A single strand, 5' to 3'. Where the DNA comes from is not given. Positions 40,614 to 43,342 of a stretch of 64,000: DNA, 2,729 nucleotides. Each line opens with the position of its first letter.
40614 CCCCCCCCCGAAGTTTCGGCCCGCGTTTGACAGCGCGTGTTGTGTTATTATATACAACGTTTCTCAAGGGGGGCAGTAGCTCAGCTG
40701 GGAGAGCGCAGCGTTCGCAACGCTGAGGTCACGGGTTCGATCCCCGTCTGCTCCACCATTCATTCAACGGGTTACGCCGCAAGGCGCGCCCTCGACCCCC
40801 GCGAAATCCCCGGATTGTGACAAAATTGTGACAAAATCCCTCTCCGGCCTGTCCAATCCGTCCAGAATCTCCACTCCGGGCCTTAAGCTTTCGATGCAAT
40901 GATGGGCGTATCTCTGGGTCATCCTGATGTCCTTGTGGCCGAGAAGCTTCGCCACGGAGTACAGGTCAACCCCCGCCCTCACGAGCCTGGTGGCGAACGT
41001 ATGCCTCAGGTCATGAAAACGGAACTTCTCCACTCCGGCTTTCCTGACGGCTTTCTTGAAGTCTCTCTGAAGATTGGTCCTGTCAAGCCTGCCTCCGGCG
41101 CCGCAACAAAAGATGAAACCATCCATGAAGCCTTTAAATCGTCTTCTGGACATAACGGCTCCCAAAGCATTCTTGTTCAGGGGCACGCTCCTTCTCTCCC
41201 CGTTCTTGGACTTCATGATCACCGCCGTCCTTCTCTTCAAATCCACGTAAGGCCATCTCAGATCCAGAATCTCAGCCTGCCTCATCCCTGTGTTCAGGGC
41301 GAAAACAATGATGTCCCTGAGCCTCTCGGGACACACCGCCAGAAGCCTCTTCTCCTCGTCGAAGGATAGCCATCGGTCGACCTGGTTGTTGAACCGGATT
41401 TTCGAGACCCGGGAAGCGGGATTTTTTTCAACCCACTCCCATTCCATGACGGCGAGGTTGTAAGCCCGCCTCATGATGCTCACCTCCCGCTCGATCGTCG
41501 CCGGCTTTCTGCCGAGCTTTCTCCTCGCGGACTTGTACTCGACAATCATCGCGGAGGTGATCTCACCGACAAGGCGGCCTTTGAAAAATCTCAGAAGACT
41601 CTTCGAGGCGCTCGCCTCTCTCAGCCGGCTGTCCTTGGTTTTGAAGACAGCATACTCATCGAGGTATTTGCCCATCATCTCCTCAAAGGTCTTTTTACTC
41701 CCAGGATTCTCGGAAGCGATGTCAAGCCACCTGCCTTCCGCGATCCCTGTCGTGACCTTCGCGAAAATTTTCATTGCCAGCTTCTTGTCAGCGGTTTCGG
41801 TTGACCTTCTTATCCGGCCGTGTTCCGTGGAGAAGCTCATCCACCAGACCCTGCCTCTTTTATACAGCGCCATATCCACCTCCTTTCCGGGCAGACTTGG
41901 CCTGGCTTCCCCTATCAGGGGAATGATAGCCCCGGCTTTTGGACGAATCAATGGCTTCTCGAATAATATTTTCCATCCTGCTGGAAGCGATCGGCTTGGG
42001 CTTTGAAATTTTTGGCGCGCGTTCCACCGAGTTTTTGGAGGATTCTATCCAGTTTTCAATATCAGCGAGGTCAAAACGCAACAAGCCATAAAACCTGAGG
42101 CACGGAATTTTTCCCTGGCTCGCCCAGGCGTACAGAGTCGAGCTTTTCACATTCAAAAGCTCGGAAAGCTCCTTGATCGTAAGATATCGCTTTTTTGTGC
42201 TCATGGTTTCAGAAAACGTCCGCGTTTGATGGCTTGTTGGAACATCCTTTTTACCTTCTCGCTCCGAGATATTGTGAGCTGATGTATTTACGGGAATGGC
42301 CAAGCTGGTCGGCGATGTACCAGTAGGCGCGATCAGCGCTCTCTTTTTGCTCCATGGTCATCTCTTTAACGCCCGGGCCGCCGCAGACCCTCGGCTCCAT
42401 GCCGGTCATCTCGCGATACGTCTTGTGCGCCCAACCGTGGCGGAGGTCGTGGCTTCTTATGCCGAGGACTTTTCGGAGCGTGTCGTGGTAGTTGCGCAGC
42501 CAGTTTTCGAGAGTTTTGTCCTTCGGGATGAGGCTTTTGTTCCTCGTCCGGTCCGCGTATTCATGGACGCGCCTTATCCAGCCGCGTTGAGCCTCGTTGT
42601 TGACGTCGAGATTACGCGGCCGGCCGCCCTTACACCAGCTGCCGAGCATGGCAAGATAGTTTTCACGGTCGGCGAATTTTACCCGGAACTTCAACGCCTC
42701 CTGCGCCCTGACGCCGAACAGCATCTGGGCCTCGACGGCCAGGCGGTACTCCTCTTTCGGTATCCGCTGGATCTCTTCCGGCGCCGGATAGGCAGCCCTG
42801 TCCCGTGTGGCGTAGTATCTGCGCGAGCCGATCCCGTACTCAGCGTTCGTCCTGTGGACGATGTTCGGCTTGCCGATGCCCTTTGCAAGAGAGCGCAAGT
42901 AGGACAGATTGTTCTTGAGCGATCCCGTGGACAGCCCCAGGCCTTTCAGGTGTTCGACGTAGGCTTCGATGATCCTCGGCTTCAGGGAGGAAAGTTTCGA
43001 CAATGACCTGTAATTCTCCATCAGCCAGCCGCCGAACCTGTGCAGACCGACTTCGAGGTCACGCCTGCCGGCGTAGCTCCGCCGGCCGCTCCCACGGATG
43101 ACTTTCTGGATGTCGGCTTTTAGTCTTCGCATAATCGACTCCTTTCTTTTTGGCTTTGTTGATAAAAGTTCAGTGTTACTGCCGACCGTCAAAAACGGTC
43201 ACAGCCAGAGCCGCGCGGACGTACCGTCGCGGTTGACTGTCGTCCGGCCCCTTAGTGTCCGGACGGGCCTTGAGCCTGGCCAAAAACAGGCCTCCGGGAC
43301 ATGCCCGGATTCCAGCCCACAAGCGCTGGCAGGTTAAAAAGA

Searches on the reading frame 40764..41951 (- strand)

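Call 25: search_protein_families(library=pfam, proteins=[window:40764-41951:-], max_evalue=0.001)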
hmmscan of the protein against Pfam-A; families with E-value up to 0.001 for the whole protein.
window:40764-41951:- (395 aa): 2 families
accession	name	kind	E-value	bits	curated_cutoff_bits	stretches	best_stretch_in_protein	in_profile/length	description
PF00589.27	Phage_integrase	-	6.8e-40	137.1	27.1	1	194-351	2-168/172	Phage integrase family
PF24624.1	Int_N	-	0.00041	21.5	27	1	119-186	33-100/100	Phage integrase, N-terminal domain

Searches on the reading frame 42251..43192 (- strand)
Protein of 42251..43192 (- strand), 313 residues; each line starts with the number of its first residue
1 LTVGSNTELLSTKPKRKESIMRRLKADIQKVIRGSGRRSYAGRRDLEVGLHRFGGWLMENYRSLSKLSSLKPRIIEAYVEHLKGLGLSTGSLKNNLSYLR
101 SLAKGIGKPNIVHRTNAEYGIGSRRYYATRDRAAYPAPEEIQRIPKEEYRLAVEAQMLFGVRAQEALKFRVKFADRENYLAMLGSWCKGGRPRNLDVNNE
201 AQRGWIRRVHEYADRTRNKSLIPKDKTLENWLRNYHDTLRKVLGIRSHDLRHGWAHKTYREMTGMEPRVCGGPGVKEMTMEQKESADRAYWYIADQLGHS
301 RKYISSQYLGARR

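Call 25: search_protein_families(library=pfam, proteins=[window:42251-43192:-], max_evalue=0.001)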
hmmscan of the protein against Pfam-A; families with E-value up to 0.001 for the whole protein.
window:42251-43192:- (313 aa): 3 families
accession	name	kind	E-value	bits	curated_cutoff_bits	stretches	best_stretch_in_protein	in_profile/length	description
PF12834.13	Phage_int_SAM_2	-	2.2e-09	38.1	22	1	21-110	1-89/91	Phage integrase, N-terminal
PF12835.12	Integrase_1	-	2.7e-05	24.6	23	1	146-256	30-148/149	Integrase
PF02899.23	Phage_int_SAM_1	-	0.00012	22.7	22.3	0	43-103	19-76/83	Phage integrase, N-terminal SAM-like domain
